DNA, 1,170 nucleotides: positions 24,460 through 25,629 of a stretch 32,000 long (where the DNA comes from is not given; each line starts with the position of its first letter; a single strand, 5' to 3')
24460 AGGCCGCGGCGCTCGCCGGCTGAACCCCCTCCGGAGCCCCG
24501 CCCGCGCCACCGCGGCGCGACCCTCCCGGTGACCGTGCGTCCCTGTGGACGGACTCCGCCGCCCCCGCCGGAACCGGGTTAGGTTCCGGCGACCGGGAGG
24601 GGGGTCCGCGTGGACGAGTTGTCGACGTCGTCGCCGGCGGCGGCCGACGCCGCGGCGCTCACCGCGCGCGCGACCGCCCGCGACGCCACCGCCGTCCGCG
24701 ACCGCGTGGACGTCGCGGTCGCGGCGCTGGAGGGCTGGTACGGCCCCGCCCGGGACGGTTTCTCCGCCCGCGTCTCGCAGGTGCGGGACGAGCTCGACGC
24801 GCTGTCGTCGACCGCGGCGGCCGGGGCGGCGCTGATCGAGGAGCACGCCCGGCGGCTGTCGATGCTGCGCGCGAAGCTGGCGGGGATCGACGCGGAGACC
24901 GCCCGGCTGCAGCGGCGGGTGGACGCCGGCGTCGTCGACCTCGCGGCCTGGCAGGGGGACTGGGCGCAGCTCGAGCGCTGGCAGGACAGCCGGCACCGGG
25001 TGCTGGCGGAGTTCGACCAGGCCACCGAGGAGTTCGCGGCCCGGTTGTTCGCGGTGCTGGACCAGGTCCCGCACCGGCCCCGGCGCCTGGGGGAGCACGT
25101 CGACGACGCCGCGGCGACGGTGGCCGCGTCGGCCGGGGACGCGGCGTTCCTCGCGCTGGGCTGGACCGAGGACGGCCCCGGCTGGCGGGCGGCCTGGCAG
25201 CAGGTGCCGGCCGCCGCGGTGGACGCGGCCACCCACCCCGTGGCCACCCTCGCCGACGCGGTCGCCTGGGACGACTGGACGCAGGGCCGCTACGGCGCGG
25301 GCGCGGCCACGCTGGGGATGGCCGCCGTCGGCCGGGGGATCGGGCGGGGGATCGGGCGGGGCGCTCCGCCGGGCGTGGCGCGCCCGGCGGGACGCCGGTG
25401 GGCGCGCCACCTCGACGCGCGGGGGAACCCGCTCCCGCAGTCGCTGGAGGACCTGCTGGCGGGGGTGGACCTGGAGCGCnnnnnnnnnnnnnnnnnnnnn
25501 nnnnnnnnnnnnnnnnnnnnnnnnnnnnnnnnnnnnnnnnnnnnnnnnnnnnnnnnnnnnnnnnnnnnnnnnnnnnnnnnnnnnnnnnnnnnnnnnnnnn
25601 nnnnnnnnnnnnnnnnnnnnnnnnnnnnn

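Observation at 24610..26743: Candidate T7SS-type polymorphic toxin (WXG N-terminus + RNase-A-like C-terminus) with a tightly coupled immunity gene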

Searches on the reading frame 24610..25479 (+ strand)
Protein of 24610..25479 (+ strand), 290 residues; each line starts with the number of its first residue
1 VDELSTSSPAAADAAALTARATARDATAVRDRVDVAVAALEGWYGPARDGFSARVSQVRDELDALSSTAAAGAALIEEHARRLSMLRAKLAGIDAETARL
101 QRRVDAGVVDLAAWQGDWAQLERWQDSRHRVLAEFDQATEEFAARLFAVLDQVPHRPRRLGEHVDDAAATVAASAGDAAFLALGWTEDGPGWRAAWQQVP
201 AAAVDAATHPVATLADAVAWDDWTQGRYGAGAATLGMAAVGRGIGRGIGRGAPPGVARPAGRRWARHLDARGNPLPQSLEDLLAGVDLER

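Call 32: search_protein_representatives(alignment_id=A2)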
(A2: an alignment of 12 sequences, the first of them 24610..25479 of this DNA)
Query: 12 sequences, 286 profile positions. Proteins with E-value up to 0.001 (for the whole library): 44; up to 1e-10: 20; up to 1e-30: 9. The best 44 are listed.
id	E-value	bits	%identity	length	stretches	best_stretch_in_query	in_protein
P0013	7.1e-133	458.8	-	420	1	1-286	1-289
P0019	2.0e-120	418.0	-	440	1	1-286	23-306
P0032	3.4e-82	292.5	-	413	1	1-286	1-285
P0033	5.7e-82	291.8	-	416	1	1-286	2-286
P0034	8.0e-78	278.2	-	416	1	1-286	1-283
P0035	9.5e-55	202.5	-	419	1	1-284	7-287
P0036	3.4e-47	177.7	-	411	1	2-285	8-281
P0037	1.5e-46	175.5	-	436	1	3-286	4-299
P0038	6.5e-31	124.2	-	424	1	6-260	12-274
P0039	9.3e-23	97.5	-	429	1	10-285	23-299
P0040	8.1e-15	71.4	-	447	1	9-286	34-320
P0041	1.5e-14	70.6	-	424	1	7-286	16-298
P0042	2.3e-14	69.9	-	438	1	8-286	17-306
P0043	8.8e-14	68.0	-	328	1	107-285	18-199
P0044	1.1e-13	67.7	-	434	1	9-285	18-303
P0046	8.7e-13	64.7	-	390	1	12-286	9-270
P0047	9.2e-12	61.4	-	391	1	12-255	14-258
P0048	2.7e-11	59.9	-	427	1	17-285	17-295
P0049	2.8e-11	59.8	-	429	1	13-286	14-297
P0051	1.2e-09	54.4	-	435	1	3-286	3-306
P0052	1.3e-09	54.3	-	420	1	18-286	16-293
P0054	1.1e-08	51.2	-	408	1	40-249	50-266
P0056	4.7e-08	49.2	-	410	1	3-254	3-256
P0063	1.0e-06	44.8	-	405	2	8-112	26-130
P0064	4.0e-06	42.9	-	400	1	13-246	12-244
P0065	4.0e-05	39.6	-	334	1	24-246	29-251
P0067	8.1e-05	38.6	-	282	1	18-258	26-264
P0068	1.2e-04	38.1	-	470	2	9-253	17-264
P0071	5.8e-04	35.8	-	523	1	9-197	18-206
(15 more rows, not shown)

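Call 36: search_protein_families(library=pfam, proteins=[P0038, P0047, P0054, P0056, P0063, P0064, P0065, P0067, P0068, P0071], max_evalue=0.01)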
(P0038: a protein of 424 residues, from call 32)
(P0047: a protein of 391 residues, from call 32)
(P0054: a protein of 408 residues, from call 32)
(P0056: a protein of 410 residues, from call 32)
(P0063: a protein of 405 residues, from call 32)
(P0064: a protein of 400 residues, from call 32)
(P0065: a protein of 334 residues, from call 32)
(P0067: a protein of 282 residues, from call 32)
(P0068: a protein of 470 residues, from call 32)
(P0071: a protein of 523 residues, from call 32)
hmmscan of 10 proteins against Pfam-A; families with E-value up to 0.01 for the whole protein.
P0038 (424 aa): 1 family
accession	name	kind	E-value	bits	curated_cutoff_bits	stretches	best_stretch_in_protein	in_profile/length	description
PF18431.6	RNAse_A_bac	-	9.3e-09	36.6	27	1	287-400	1-112/113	Bacterial CdiA-CT RNAse A domain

P0047 (391 aa): 0 families

P0054 (408 aa): 0 families

P0056 (410 aa): 1 family
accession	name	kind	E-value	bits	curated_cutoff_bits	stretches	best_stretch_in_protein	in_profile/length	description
PF00700.27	Flagellin_C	-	0.009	16.8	23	0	69-145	5-78/86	Bacterial flagellin C-terminal helical region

P0063 (405 aa): 2 families
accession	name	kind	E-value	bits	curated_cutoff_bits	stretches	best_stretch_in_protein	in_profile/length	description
PF21725.3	T7SS_signal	-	0.00048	20.5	27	1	25-125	71-169/241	Putative T7SS secretion signal domain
PF06013.18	WXG100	-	0.0094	16.6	27.3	1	26-99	5-79/86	Proteins of 100 residues with WXG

P0064 (400 aa): 1 family
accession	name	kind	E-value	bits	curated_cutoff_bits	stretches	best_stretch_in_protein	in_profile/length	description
PF18431.6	RNAse_A_bac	-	3e-07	31.7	27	1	277-399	1-113/113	Bacterial CdiA-CT RNAse A domain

P0065 (334 aa): 1 family
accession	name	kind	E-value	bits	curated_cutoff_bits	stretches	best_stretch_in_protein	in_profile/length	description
PF21725.3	T7SS_signal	-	5.5e-36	125.1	27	1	3-112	58-167/241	Putative T7SS secretion signal domain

P0067 (282 aa): 1 family
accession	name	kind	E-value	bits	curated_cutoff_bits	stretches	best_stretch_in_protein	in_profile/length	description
PF18879.6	EspA_EspE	-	0.0019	19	27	1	39-92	24-78/84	EspA/EspE family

P0068 (470 aa): 1 family
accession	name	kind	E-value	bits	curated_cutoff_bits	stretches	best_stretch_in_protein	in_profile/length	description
PF18431.6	RNAse_A_bac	-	7.9e-12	46.5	27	1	339-458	1-112/113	Bacterial CdiA-CT RNAse A domain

P0071 (523 aa): 3 families
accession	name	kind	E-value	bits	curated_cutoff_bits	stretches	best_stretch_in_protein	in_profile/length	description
PF21725.3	T7SS_signal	-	9.4e-11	42.5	27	1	16-184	71-230/241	Putative T7SS secretion signal domain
PF06013.18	WXG100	-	0.00017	22.2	27.3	1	17-90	5-81/86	Proteins of 100 residues with WXG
PF05819.16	NolX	-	0.0033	17.1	26.1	1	148-246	289-375/436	NolX protein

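Call 38: search_protein_families(library=pfam, proteins=[P0039, P0040, P0041, P0042, P0044, P0046, P0048, P0049, P0051, P0052], max_evalue=0.1)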
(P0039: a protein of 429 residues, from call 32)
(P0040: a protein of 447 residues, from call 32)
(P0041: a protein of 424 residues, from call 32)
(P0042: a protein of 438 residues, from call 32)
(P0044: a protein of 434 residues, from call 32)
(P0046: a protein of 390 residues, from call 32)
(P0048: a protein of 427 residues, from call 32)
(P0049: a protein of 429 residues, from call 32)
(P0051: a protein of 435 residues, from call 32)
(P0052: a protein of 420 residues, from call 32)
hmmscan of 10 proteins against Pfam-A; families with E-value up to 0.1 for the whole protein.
P0039 (429 aa): 1 family
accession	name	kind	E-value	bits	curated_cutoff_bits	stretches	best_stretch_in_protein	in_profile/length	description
PF18431.6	RNAse_A_bac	-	8.3e-12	46.4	27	1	307-402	1-88/113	Bacterial CdiA-CT RNAse A domain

P0040 (447 aa): 3 families
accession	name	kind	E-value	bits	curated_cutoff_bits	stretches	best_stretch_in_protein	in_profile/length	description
PF18431.6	RNAse_A_bac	-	4.2e-13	50.6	27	1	327-430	1-94/113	Bacterial CdiA-CT RNAse A domain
PF18879.6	EspA_EspE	-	0.011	16.6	27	0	45-102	13-69/84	EspA/EspE family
PF09377.16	SBDS_domain_II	-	0.081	13.3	27.2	0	97-131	21-55/62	SBDS protein, domain II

P0041 (424 aa): 2 families
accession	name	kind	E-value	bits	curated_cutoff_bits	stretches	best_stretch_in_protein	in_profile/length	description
PF18431.6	RNAse_A_bac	-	5.3e-13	50.2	27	1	305-422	1-112/113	Bacterial CdiA-CT RNAse A domain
PF02050.21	FliJ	-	0.059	14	28.4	0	111-160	33-81/123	Flagellar FliJ protein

P0042 (438 aa): 1 family
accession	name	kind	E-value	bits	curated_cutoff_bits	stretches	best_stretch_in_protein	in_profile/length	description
PF18431.6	RNAse_A_bac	-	4.4e-11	44.1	27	1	313-432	1-112/113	Bacterial CdiA-CT RNAse A domain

P0044 (434 aa): 2 families
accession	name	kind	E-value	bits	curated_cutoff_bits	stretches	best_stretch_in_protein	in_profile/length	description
PF18431.6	RNAse_A_bac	-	4.4e-12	47.3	27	1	311-431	1-112/113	Bacterial CdiA-CT RNAse A domain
PF13621.12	Cupin_8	-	0.055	13.8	27.4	0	197-213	219-235/252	Cupin-like domain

P0046 (390 aa): 3 families
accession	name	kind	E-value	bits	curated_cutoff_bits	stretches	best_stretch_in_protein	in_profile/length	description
PF18431.6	RNAse_A_bac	-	6.6e-16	59.6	27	1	277-387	1-112/113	Bacterial CdiA-CT RNAse A domain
PF06013.18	WXG100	-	0.02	15.6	27.3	1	31-82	32-82/86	Proteins of 100 residues with WXG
PF21725.3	T7SS_signal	-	0.047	14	27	1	17-86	81-150/241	Putative T7SS secretion signal domain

P0048 (427 aa): 3 families
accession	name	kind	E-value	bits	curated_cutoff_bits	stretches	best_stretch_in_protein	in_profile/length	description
PF18431.6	RNAse_A_bac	-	1.7e-13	51.8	27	1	303-422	1-112/113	Bacterial CdiA-CT RNAse A domain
PF18879.6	EspA_EspE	-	8.8e-06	26.5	27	1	22-91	8-78/84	EspA/EspE family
PF08663.15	HalX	-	0.038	14.8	23.2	1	105-151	14-60/68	HalX domain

P0049 (429 aa): 1 family
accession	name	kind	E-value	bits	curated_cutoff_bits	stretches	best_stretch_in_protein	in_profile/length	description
PF18431.6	RNAse_A_bac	-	8.9e-13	49.5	27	1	304-425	1-113/113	Bacterial CdiA-CT RNAse A domain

P0051 (435 aa): 3 families
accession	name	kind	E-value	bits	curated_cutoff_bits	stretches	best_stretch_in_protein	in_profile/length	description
PF18431.6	RNAse_A_bac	-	6e-12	46.8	27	1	313-431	1-112/113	Bacterial CdiA-CT RNAse A domain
PF00700.27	Flagellin_C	-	0.0092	16.7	23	0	69-145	5-78/86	Bacterial flagellin C-terminal helical region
PF16535.10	T3SSipB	-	0.049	14.4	31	1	26-161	15-141/155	Type III cell invasion protein SipB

P0052 (420 aa): 1 family
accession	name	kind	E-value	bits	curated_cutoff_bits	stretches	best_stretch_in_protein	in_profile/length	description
PF18431.6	RNAse_A_bac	-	7.7e-14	52.9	27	1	300-418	1-112/113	Bacterial CdiA-CT RNAse A domain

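Call 42: find_encoding_contigs(protein=P0048, flank=10000, max_places=3)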
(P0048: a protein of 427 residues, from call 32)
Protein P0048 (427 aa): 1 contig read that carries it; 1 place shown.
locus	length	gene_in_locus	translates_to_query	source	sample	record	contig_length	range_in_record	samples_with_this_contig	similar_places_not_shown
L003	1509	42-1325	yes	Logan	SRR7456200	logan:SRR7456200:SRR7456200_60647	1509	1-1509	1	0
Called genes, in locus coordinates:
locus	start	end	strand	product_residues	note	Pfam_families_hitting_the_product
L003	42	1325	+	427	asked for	PF18879:EspA_EspE (faint), PF18431:RNAse_A_bac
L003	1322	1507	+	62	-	?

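Call 43: find_encoding_contigs(protein=P0046, flank=10000, max_places=3)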
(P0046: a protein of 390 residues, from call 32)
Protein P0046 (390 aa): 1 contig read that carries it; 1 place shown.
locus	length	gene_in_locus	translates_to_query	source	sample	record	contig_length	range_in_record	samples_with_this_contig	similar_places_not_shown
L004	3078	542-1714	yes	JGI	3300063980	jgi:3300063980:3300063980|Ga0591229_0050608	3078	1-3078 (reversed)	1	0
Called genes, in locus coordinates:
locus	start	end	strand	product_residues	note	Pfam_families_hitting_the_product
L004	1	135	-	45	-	?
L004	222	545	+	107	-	-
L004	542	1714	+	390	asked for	PF18431:RNAse_A_bac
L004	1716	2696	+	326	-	PF18593:CdiI_2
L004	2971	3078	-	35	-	?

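Call 50: find_encoding_contigs(protein=P0065, flank=10000, max_places=3)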
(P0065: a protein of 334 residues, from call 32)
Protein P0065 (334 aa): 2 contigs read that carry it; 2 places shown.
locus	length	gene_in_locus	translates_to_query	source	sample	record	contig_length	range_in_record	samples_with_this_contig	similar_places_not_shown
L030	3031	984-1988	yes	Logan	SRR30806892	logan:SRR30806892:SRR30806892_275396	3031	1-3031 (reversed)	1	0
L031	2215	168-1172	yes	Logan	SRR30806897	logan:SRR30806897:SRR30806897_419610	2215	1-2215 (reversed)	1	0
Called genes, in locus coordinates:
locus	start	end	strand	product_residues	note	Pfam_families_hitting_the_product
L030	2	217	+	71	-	?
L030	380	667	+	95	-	-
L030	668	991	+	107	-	-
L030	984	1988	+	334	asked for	PF21725:T7SS_signal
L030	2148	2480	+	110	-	-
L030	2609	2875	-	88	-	PF13822:ACC_epsilon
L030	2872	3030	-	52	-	?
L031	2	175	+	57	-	?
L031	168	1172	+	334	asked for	PF21725:T7SS_signal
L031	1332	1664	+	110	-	-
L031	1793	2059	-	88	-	PF13822:ACC_epsilon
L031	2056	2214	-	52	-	?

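Call 51: find_encoding_contigs(protein=P0071, flank=10000, max_places=3)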
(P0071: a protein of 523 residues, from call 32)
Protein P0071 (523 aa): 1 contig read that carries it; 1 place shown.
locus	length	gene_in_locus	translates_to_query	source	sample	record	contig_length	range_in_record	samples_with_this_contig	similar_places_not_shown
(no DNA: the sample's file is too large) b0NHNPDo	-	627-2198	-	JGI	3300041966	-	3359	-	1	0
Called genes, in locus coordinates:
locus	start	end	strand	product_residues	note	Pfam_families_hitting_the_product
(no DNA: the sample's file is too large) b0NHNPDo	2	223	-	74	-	?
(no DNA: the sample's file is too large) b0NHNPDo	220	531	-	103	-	-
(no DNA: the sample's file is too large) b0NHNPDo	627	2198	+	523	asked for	PF21725:T7SS_signal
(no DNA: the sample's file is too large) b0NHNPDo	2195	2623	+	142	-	-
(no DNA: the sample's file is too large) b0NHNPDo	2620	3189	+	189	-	PF03691:UPF0167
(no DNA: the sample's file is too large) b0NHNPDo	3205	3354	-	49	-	PF04020:Phage_holin_4_2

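Call 63: search_protein_families(library=pfam, proteins=[L004:222-545:+, L030:380-667:+, L030:668-991:+, L030:2148-2480:+], max_evalue=0.1)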
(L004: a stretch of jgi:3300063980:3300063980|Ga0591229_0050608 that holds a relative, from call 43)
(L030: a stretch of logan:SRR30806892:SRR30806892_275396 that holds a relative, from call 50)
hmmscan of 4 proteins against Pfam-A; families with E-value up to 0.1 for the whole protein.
L004:222-545:+ (107 aa): 1 family
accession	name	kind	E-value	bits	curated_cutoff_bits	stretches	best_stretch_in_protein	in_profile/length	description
PF10824.14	T7SS_ESX_EspC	-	0.0007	20.4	23.5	1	19-104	5-93/100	Excreted virulence factor EspC, type VII ESX diderm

L030:380-667:+ (95 aa): 1 family
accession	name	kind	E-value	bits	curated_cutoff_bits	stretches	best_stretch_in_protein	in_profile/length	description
PF07179.17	SseB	-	9.4e-05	23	21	1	21-76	63-122/124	SseB protein N-terminal domain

L030:668-991:+ (107 aa): 0 families

L030:2148-2480:+ (110 aa): 0 families
